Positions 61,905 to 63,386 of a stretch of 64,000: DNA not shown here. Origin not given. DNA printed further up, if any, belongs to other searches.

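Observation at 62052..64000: Divergent pair of atypical sigma-54 activators: one lacking a DNA-binding domain heading the fliE operon, one consisting only of the AAA+ core (PspF-like)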

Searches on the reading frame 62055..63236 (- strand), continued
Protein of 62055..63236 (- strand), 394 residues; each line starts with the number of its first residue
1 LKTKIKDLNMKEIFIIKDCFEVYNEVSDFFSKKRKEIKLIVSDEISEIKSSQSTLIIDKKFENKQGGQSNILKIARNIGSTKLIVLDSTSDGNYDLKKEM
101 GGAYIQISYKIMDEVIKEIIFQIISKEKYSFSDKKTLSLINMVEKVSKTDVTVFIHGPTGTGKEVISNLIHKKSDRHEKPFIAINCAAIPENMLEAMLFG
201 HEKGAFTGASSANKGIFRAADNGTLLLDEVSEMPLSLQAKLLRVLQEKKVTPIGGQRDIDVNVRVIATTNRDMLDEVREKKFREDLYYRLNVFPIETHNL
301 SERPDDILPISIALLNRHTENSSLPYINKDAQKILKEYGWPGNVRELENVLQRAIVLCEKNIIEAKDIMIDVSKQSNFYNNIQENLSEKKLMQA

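Call 18: find_related_loci(query=window:62055-63209:-, collection=genome_contigs, flank=6000)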
Query window:62055-63209:- (385 aa) in genome_contigs; peptide patterns used: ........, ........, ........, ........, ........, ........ (x = any residue, [..] = any of these).
599 stretches matched a pattern (row limit reached: there are more); 550 encode a relative of the query (tblastn E <= 1e-3); the best 80 are kept; 80 distinct loci.
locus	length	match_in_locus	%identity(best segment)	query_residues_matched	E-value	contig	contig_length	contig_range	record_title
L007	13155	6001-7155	95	1-385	0e+0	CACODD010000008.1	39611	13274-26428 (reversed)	MAG: uncultured Alphaproteobacteria bacterium isolate AH-287-P08 genome assembly, contig: AH-287-P08_NODE_8, whole genom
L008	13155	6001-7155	95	1-385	0e+0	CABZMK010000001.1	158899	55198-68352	MAG: uncultured Alphaproteobacteria bacterium isolate AG-337-K15 genome assembly, contig: AG-337-K15_NODE_1, whole genom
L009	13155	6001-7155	94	1-385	0e+0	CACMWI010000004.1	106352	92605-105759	MAG: uncultured Alphaproteobacteria bacterium isolate AG-892-F10 genome assembly, contig: AG-892-F10_NODE_4, whole genom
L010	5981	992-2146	71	1-385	0e+0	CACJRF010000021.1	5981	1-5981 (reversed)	MAG: uncultured Alphaproteobacteria bacterium isolate AG-915-O07 genome assembly, contig: AG-915-O07_NODE_21, whole geno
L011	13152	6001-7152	71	1-385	0e+0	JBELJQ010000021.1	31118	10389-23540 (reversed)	MAG: Pelagibacteraceae bacterium isolate REMEI136_ass_metaspades_bin.23 NODE_1434_length_31118_cov_7.773364, whole genom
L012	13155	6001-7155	69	1-385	0e+0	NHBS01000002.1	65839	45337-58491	MAG: Pelagibacteraceae bacterium TMED13 11969, whole genome shotgun sequence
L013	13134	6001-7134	70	1-379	2e-177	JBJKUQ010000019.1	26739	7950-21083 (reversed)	MAG: Alphaproteobacteria bacterium isolate LRMED-287 Alphaproteobacteria-LRMED-287-C6107, whole genome shotgun sequence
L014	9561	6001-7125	70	1-376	2e-177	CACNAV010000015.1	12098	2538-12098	MAG: uncultured Alphaproteobacteria bacterium isolate AG-892-K07 genome assembly, contig: AG-892-K07_NODE_15, whole geno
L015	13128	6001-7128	67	1-376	1e-174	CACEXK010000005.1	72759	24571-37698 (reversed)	uncultured Alphaproteobacteria bacterium isolate AG-404-M02 genome assembly, contig: AG-404-M02_NODE_5, whole genome sho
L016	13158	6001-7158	67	1-385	1e-174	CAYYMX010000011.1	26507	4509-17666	MAG TPA_asm: uncultured Alphaproteobacteria bacterium isolate SRP077602_co4_20 genome assembly, contig: NODE_2996_length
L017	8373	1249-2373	69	1-376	1e-173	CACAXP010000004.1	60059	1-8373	uncultured Alphaproteobacteria bacterium isolate AG-349-G10 genome assembly, contig: AG-349-G10_NODE_4, whole genome sho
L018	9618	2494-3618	69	1-376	6e-171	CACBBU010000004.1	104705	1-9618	uncultured Alphaproteobacteria bacterium isolate AG-899-D02 genome assembly, contig: AG-899-D02_NODE_4, whole genome sho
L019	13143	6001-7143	68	1-382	2e-170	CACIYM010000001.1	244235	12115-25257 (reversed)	uncultured Alphaproteobacteria bacterium isolate AG-914-I17 genome assembly, contig: AG-914-I17_NODE_1, whole genome sho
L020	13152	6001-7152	68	1-385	3e-170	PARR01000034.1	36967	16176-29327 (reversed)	MAG: Rickettsiales bacterium isolate SP101 8788, whole genome shotgun sequence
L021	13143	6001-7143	68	1-382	5e-170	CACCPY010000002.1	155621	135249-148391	uncultured Alphaproteobacteria bacterium isolate AG-901-J22 genome assembly, contig: AG-901-J22_NODE_2, whole genome sho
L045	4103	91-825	62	123-366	2e-103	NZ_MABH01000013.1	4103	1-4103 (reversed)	Cereibacter johrii strain JA192 Masurca_112_len_New_1:4103, whole genome shotgun sequence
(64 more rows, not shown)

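Call 43: predict_structure(alignment_id=A1)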
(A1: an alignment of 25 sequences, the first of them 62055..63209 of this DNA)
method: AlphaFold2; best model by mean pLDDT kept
length: 385 residues; sequences in the alignment: 25
mean_pLDDT: 60.6   pTM: 0.58
mean pLDDT of the five models: 60.6, 50.6, 49.3, 48.2, 47.5
residues with pLDDT >= 90: 24; 70-90: 135; 50-70: 59; < 50: 167
segments of 3 or more residues with pLDDT < 50: 121-123, 141-153, 168-293, 363-385
pLDDT, mean of each block of 10 residues (from residue 1): 81 84 82 83 87 91 89 89 77 87 85 72 50 54 47 52 53 37 45 28 26 38 46 46 27 37 40 36 39 64 73 70 81 68 78 81 47 42 39
secondary structure, 60 per line:
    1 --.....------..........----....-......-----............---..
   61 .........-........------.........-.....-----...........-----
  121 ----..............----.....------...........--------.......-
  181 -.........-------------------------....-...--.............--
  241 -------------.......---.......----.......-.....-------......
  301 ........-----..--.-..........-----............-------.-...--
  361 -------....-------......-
elements in order: E3-7 H14-23 E28-31 H33-38 E44-49 H50-55 H59-69 E71-78 E85-90 E95-99 H105-115 H125-138 E143-147 H154-164 E173-176 H182-190 E216-219 H226-238 E254-260 H264-270 H275-281 E283-287 H295-308 H320-329 H335-346 H368-371 H379-384

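Call 61: search_solved_structures(query=window:62055-63209:-, max_evalue=1e-30)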
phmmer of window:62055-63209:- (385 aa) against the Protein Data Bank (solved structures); distinct sequences matched with E-value up to 1e-30: 35.
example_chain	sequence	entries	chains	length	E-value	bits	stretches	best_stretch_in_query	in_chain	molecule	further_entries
4qhs_A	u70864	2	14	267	3.6e-79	269.7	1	122-362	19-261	Flagellar regulatory protein C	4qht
6lua_A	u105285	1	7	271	2.6e-78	266.9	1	122-362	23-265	Flagellar regulatory protein C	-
6luf_A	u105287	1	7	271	6.8e-78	265.5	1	122-362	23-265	Flagellar regulatory protein C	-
1ny6_A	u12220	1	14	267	2.7e-69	237.3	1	115-359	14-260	transcriptional regulator (NtrC family)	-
4ly6_A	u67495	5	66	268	2.7e-69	237.3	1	115-359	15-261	Transcriptional regulator (NtrC family)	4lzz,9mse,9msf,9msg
4l4u_A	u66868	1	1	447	2.9e-69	237.2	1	115-374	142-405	Transcriptional regulator (NtrC family)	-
1ny5_A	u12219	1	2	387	8e-69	235.7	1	115-359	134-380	transcriptional regulator (NtrC family)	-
3m0e_A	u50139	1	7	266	1.7e-68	234.6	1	115-359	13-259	Transcriptional regulator (NtrC family)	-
26jl_A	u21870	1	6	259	3.3e-65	223.8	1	132-357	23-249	Flagellar regulatory protein A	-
9qq6_C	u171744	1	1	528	1.5e-63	218.4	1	130-358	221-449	Nif-specific regulatory protein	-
5ep2_A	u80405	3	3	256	1.1e-62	215.4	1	131-351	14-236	Putative repressor protein luxO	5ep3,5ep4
5ep1_A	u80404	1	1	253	1.2e-62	215.4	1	131-351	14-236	Putative repressor protein luxO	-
5ep0_A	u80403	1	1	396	3.7e-62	213.8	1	130-351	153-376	Putative repressor protein luxO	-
1ojl_A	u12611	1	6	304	8.2e-62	212.6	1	129-363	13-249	TRANSCRIPTIONAL REGULATORY PROTEIN ZRAR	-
6jdi_A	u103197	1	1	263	1e-60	209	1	131-354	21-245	Nitrogen assimilation regulatory protein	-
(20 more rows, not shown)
